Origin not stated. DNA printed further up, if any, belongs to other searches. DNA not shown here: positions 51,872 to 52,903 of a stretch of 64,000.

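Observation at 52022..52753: Rieske-type ferredoxin covalently fused to a ligand-binding-like domain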

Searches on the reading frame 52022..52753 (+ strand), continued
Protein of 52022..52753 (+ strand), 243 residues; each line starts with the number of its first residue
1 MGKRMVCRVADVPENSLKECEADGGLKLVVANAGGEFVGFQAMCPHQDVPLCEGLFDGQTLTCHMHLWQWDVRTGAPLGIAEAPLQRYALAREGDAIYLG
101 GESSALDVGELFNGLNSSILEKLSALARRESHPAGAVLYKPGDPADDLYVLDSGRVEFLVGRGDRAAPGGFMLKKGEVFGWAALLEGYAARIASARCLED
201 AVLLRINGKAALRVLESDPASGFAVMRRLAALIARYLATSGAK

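Call 34: predict_structure(alignment_id=A1)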
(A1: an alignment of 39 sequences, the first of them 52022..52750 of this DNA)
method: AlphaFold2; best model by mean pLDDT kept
length: 243 residues; sequences in the alignment: 39
mean_pLDDT: 65.1   pTM: 0.43
mean pLDDT of the five models: 65.1, 54.9, 51.1, 37.3, 37.1
residues with pLDDT >= 90: 5; 70-90: 103; 50-70: 74; < 50: 61
segments of 3 or more residues with pLDDT < 50: 45-47, 65-67, 80-84, 102-115, 167-169, 181-189, 222-243
pLDDT, mean of each block of 10 residues (from residue 1): 78 86 76 84 56 69 59 65 59 82 36 50 76 86 67 75 53 60 44 79 77 67 43 45 34
secondary structure, 60 per line:
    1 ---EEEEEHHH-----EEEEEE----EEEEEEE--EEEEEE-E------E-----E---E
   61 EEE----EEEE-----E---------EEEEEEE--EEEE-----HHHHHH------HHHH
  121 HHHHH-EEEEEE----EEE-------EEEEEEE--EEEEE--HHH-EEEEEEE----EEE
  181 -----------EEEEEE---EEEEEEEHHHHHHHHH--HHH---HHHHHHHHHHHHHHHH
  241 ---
elements in order: E4-8 E17-22 E27-33 E36-41 E60-63 E68-71 E87-93 E96-99 H105-110 H117-125 E127-132 E137-139 E147-153 E156-160 E167-173 E178-180 E192-197 E201-207 H208-216 H225-240

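Call 35: find_homologous_proteins(query=L064:6943-7668:+, max_evalue=1e-10)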
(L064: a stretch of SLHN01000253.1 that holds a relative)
Query L064:6943-7668:+ (242 aa): 1291 proteins with E <= 1e-10 among 1862 candidates; the best 120 are listed.
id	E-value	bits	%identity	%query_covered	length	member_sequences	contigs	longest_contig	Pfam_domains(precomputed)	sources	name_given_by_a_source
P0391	1.3e-147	508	91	100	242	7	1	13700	PF00027.36,PF00355.33,PF13806.13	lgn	-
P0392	5.9e-146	502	90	100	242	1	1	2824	PF00027.36,PF00355.33,PF13806.13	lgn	-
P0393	7.8e-144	495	89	100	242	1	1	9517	PF00027.36,PF00355.33,PF13806.13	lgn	-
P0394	8.2e-144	495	89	100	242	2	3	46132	PF00027.36,PF00355.33,PF13806.13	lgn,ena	-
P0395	2.0e-140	484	86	100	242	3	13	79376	PF00027.36,PF00355.33,PF13806.13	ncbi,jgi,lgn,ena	ncbi:MAG: cyclic nucleotide-binding domain-containing protein [Pirellulaceae bacterium]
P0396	1.2e-121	423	72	100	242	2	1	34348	PF00027.36,PF00355.33,PF13806.13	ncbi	ncbi:MAG: Rieske 2Fe-2S domain-containing protein [Thioalkalivibrio sp.]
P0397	4.5e-99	349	89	69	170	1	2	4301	PF00355.33,PF13806.13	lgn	-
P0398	3.9e-93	329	59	100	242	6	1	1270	PF00027.36,PF00355.33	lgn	-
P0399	6.5e-93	329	58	100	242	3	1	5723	PF00027.36,PF00355.33,PF13806.13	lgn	-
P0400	1.1e-92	328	57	99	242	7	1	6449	PF00027.36,PF00355.33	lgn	-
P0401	2.1e-92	327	59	99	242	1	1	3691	PF00027.36,PF00355.33,PF13806.13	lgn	-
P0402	2.2e-92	327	57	99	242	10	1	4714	PF00027.36,PF00355.33,PF13806.13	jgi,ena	-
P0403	2.8e-92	327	57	99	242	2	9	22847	PF00027.36,PF00355.33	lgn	-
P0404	1.1e-91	325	58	100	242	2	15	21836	PF00027.36,PF00355.33,PF13806.13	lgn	-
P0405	2.1e-91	324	57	100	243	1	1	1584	PF00027.36,PF00355.33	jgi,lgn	jgi:toluene monooxygenase system ferredoxin subunit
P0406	3.3e-91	323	58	100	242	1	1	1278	PF00027.36,PF00355.33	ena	-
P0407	8.7e-91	322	58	100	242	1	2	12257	PF00027.36,PF00355.33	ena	-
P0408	9.7e-91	322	57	100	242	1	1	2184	PF00027.36,PF00355.33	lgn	-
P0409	1.3e-90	321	59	98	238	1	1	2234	PF00027.36,PF00355.33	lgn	-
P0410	3.2e-90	320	58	100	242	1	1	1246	PF00027.36,PF00355.33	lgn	-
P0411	3.3e-90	320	56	99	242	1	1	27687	PF00027.36,PF00355.33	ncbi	-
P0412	3.5e-90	320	57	100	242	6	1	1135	PF00027.36,PF00355.33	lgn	-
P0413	3.7e-90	320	57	100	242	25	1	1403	PF00027.36,PF00355.33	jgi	jgi:toluene monooxygenase system ferredoxin subunit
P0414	4.0e-90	320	56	100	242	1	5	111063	PF00027.36,PF00355.33,PF13806.13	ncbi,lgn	-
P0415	4.3e-90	320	58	100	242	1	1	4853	PF00027.36,PF00355.33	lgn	-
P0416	4.5e-90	319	57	100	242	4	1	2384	PF00027.36,PF00355.33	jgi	jgi:toluene monooxygenase system ferredoxin subunit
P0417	5.5e-90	319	56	97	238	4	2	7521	PF00027.36,PF00355.33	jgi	jgi:toluene monooxygenase system ferredoxin subunit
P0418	6.0e-90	319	58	100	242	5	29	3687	PF00027.36,PF00355.33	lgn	-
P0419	6.5e-90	319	56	98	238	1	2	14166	PF00027.36,PF00355.33,PF13806.13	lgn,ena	-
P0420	7.8e-90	319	56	100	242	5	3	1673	PF00027.36,PF00355.33,PF13806.13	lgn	-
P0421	7.9e-90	319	57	100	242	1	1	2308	PF00027.36,PF00355.33,PF13806.13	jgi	jgi:toluene monooxygenase system ferredoxin subunit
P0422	8.7e-90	319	57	99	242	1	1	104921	PF00027.36,PF00355.33,PF13806.13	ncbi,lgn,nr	ncbi:MAG: cyclic nucleotide-binding domain-containing protein [Betaproteobacteria bacterium]|nr:cycl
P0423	1.4e-89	318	56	99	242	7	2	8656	PF00027.36,PF00355.33,PF13806.13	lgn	-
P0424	1.4e-89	318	55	99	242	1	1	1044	PF00027.36,PF00355.33,PF13806.13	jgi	jgi:toluene monooxygenase system ferredoxin subunit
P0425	1.4e-89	318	56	99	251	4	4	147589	PF00027.36,PF00355.33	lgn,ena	-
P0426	1.6e-89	318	58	100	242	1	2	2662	PF00027.36,PF00355.33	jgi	-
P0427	1.8e-89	318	56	100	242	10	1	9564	PF00027.36,PF00355.33,PF13806.13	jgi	jgi:toluene monooxygenase system ferredoxin subunit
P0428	2.2e-89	317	58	100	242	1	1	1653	PF00027.36,PF00355.33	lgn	-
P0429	2.7e-89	317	58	100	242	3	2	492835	PF00027.36,PF00355.33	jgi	jgi:toluene monooxygenase system ferredoxin subunit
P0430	3.0e-89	317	57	100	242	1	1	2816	PF00027.36,PF00355.33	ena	-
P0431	4.4e-89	316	58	100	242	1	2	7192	PF00027.36,PF00355.33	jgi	-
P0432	4.5e-89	316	55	100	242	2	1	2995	PF00027.36,PF00355.33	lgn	-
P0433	5.5e-89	316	54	100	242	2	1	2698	PF00027.36,PF00355.33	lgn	-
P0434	7.2e-89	316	57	100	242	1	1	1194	PF00027.36,PF00355.33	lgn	-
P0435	7.3e-89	316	56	100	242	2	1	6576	PF00027.36,PF00355.33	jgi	jgi:toluene monooxygenase system ferredoxin subunit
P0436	7.7e-89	315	57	98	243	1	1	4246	PF00027.36,PF00355.33,PF13806.13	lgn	-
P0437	8.5e-89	315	56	100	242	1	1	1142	PF00027.36,PF00355.33,PF13806.13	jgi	-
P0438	9.2e-89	315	53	100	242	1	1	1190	PF00027.36,PF00355.33,PF13806.13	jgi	-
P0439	9.9e-89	315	55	99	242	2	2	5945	PF00027.36,PF00355.33,PF13806.13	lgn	-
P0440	1.1e-88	315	56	100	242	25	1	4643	PF00027.36,PF00355.33,PF13806.13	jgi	jgi:toluene monooxygenase system ferredoxin subunit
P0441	1.3e-88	315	55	100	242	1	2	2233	PF00027.36,PF00355.33,PF13806.13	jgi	-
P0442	1.6e-88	314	57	100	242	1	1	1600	PF00027.36,PF00355.33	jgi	-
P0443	1.8e-88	314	55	100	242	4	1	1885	PF00027.36,PF00355.33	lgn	-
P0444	2.0e-88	314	56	99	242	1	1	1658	PF00027.36,PF00355.33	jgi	-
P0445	2.3e-88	314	56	100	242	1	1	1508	PF00027.36,PF00355.33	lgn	-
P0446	2.5e-88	314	57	100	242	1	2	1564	PF00027.36,PF00355.33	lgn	-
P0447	3.3e-88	313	56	100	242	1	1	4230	PF00027.36,PF00355.33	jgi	jgi:toluene monooxygenase system ferredoxin subunit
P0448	3.9e-88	313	56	100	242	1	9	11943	PF00027.36,PF00355.33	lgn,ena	-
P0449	4.0e-88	313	55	100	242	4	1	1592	PF00027.36,PF00355.33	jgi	jgi:toluene monooxygenase system ferredoxin subunit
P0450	4.5e-88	313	54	100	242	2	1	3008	PF00027.36,PF00355.33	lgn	-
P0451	5.9e-88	313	56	100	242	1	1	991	PF00027.36,PF00355.33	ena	-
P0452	6.2e-88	312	55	100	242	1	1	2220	PF00027.36,PF00355.33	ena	-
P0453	6.3e-88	312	54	100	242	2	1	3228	PF00027.36,PF00355.33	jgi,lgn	jgi:toluene monooxygenase system ferredoxin subunit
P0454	9.3e-88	312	55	99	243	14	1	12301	PF00027.36,PF00355.33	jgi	-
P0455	9.3e-88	312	54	99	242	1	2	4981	PF00027.36,PF00355.33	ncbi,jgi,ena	-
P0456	1.1e-87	312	56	100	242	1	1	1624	PF00027.36,PF00355.33,PF13806.13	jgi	jgi:toluene monooxygenase system ferredoxin subunit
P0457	1.3e-87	311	55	99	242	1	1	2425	PF00027.36,PF00355.33,PF13806.13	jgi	jgi:toluene monooxygenase system ferredoxin subunit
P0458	1.3e-87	311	54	99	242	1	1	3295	PF00027.36,PF00355.33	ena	-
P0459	1.3e-87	311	56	100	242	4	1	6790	PF00027.36,PF00355.33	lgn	-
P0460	1.3e-87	311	54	99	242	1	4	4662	PF00027.36,PF00355.33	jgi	jgi:toluene monooxygenase system ferredoxin subunit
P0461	1.5e-87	311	57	98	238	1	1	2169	PF00027.36,PF00355.33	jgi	-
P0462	1.5e-87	311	57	98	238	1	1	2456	PF00027.36,PF00355.33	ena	-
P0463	1.5e-87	311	56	100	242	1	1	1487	PF00027.36,PF00355.33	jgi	-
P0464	1.5e-87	311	55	100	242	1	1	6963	PF00027.36,PF00355.33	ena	-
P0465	1.8e-87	311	56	100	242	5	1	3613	PF00027.36,PF00355.33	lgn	-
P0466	2.7e-87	310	55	100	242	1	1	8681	PF00027.36,PF00355.33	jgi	-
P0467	2.8e-87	310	54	99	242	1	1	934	PF00027.36,PF00355.33,PF13806.13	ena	-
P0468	2.8e-87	310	56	94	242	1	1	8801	PF00027.36,PF00355.33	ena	-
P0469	3.2e-87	310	55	100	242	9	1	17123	PF00027.36,PF00355.33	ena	-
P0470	3.2e-87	310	55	100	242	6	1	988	PF00027.36,PF00355.33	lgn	-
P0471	3.4e-87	310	54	99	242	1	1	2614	PF00027.36,PF00355.33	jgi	jgi:toluene monooxygenase system ferredoxin subunit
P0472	3.4e-87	310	56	98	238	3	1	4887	PF00027.36,PF00355.33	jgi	jgi:toluene monooxygenase system ferredoxin subunit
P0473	3.6e-87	310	56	100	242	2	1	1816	PF00027.36,PF00355.33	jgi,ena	-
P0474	3.8e-87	310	55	100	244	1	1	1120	PF00027.36,PF00355.33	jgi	jgi:toluene monooxygenase system ferredoxin subunit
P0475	4.0e-87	310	55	99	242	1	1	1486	PF00027.36,PF00355.33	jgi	jgi:toluene monooxygenase system ferredoxin subunit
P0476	5.0e-87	310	56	100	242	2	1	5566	PF00027.36,PF00355.33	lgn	-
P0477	5.7e-87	309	56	100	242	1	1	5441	PF00027.36,PF00355.33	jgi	jgi:toluene monooxygenase system ferredoxin subunit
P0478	5.9e-87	309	55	100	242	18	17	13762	PF00027.36,PF00355.33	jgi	jgi:toluene monooxygenase system ferredoxin subunit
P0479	6.0e-87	309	55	100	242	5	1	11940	PF00027.36,PF00355.33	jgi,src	-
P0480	6.0e-87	309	56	100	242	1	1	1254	PF00027.36,PF00355.33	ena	-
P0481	6.4e-87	309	55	99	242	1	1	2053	PF00027.36,PF00355.33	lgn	-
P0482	6.5e-87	309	55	99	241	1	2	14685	PF00027.36,PF00355.33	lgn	-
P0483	6.8e-87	309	57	99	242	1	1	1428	PF00027.36,PF00355.33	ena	-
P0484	8.4e-87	309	56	100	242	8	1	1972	PF00027.36,PF00355.33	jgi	jgi:toluene monooxygenase system ferredoxin subunit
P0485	9.0e-87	309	54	100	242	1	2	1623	PF00027.36,PF00355.33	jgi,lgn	-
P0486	9.9e-87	309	54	100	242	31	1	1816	PF00027.36,PF00355.33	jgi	jgi:toluene monooxygenase system ferredoxin subunit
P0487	1.0e-86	309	55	100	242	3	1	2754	PF00027.36,PF00355.33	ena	-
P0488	1.0e-86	308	55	100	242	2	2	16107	PF00027.36,PF00355.33,PF13806.13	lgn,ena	-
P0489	1.1e-86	308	54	100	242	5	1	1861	PF00027.36,PF00355.33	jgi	jgi:toluene monooxygenase system ferredoxin subunit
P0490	1.2e-86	308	54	100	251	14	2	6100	PF00027.36,PF00355.33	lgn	-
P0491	1.2e-86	308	54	99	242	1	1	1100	PF00027.36,PF00355.33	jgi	jgi:toluene monooxygenase system ferredoxin subunit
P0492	1.2e-86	308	54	99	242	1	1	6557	PF00027.36,PF00355.33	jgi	jgi:toluene monooxygenase system ferredoxin subunit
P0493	1.2e-86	308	55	100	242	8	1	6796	PF00027.36,PF00355.33,PF13806.13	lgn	-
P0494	1.3e-86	308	55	100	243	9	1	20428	PF00027.36,PF00355.33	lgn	-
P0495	1.5e-86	308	55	100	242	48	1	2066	PF00027.36,PF00355.33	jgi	jgi:toluene monooxygenase system ferredoxin subunit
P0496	1.5e-86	308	56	98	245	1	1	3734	PF00027.36,PF00355.33,PF13806.13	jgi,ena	-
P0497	1.5e-86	308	55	100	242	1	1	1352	PF00027.36,PF00355.33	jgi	-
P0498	1.7e-86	308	54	100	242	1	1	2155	PF00027.36,PF00355.33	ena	-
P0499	1.7e-86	308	57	98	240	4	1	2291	PF00027.36,PF00355.33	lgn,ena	-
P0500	1.8e-86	308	56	98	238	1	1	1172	PF00027.36,PF00355.33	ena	-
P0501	1.8e-86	308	56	100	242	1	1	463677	PF00027.36,PF00355.33,PF13806.13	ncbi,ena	-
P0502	1.9e-86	308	55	100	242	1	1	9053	PF00027.36,PF00355.33,PF13806.13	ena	-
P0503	1.9e-86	308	55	100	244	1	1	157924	PF00027.36,PF00355.33,PF13806.13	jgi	jgi:toluene monooxygenase system ferredoxin subunit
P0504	2.0e-86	308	57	100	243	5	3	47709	PF00027.36,PF00355.33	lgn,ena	-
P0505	2.2e-86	307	54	100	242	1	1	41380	PF00027.36,PF00355.33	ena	-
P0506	2.3e-86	307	56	100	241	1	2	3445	PF00027.36,PF00355.33,PF13806.13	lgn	-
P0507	2.9e-86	307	55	100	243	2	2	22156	PF00027.36,PF00355.33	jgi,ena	-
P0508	3.3e-86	307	55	100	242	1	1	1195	PF00027.36,PF00355.33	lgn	-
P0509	3.5e-86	307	55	100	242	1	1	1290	PF00027.36,PF00355.33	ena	-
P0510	3.5e-86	307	54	100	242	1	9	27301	PF00027.36,PF00355.33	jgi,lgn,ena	jgi:toluene monooxygenase system ferredoxin subunit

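Call 44: predict_structure(alignment_id=A3)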
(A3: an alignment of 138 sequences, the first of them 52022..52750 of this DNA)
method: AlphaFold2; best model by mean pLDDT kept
length: 243 residues; sequences in the alignment: 138
mean_pLDDT: 86.4   pTM: 0.58
mean pLDDT of the five models: 86.4, 86.3, 85.7, 85.3, 83.4
residues with pLDDT >= 90: 129; 70-90: 84; 50-70: 25; < 50: 5
segments of 3 or more residues with pLDDT < 50: 101-103
pLDDT, mean of each block of 10 residues (from residue 1): 82 97 85 95 93 97 96 91 87 88 53 79 88 96 93 88 61 86 88 92 94 93 88 75 51
secondary structure, 60 per line:
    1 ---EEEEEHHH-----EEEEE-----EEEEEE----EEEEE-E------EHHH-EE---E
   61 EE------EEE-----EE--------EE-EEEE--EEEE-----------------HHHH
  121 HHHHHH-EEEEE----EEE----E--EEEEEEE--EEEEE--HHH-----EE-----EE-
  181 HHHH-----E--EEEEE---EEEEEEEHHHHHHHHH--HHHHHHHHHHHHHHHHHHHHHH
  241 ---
elements in order: E4-8 E17-21 E27-32 E37-41 E60-62 E69-71 E90-93 E96-99 H117-126 E128-132 E137-139 E147-153 E156-160 H181-184 E193-197 E201-207 H208-216 H219-240

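Call 47: fold_search(model_id=the predicted structure, library=pdb)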
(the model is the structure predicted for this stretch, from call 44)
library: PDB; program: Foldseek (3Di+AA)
matches with E <= 10: 1468; with E <= 0.001: 727
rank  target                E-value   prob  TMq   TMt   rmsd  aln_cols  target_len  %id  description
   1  3mdp                  1.9e-09  1.00  0.48  0.83   3.1       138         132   26  Crystal structure of a Putative Cyclic nucleotide-binding protein (Gmet_1532) from Geobacter metallireducens GS-15 at 1. (released 2010-05-19)
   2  4byy_A                2.0e-09  1.00  0.49  0.52   2.7       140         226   21  Apo GlxR (released 2014-07-30)
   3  3r6s_F                3.9e-09  1.00  0.50  0.54   2.4       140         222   23  Crystal structure of GlxR transcription factor from Corynebacterium glutamicum with cAMP (released 2012-03-28)
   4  4cyd_A                3.9e-09  1.00  0.48  0.52   3.0       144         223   22  GlxR bound to cAMP (released 2014-12-17)
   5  2pqq_A                4.6e-09  1.00  0.43  0.66   4.0       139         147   26  Structural Genomics, the crystal structure of the N-terminal domain of a transcriptional regulator from Streptomyces c (released 2007-06-05)
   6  4byy_B                6.9e-09  1.00  0.49  0.58   3.1       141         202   23  Apo GlxR (released 2014-07-30)
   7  3h3u_B                8.6e-09  1.00  0.47  0.52   2.9       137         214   20  Crystal structure of CRP (cAMP receptor Protein) from Mycobacterium tuberculosis (released 2010-02-02)
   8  3r6s_A                1.0e-08  1.00  0.50  0.53   2.5       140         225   23  Crystal structure of GlxR transcription factor from Corynebacterium glutamicum with cAMP (released 2012-03-28)
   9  2pqq_C                1.0e-08  1.00  0.42  0.68   4.0       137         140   26  Structural Genomics, the crystal structure of the N-terminal domain of a transcriptional regulator from Streptomyces c (released 2007-06-05)
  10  4ev0_D                1.1e-08  1.00  0.45  0.50   3.1       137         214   29  Crystal Structure of Thermus thermophilus Catabolite Activator Protein (released 2012-06-20)
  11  2z69_B                1.1e-08  1.00  0.45  0.69   3.9       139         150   23  Crystal Structure of the sensor domain of the transcriptional regulator DNR from Pseudomonas aeruginosa (released 2008-03-18)
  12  4ev0_A                1.4e-08  1.00  0.44  0.49   3.3       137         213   29  Crystal Structure of Thermus thermophilus Catabolite Activator Protein (released 2012-06-20)
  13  7pzb_A                1.6e-08  1.00  0.46  0.49   2.8       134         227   29  Structure of the Clr-cAMP-DNA complex (released 2022-11-02)
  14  9bhu                  1.6e-08  1.00  0.41  0.27   6.9       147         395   20  Streptomyces griseus Family 2B encapsulin shell (released 2024-11-27)
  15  3d0s_B                1.8e-08  1.00  0.47  0.52   2.8       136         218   20  cAMP receptor protein from m.tuberculosis, cAMP-free form (released 2009-02-03)
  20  1vm9                  2.6e-08  1.00  0.39  0.85   2.0       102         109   29  The X-ray Structure of the cys84ala cys85ala double mutant of the [2Fe-2S] Ferredoxin subunit of Toluene-4-Monooxygenase (released 2004-09-21)
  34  3dqy                  4.6e-08  1.00  0.38  0.85   1.6       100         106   29  Crystal structure of Toluene 2,3-Dioxygenase Ferredoxin (released 2009-03-10)
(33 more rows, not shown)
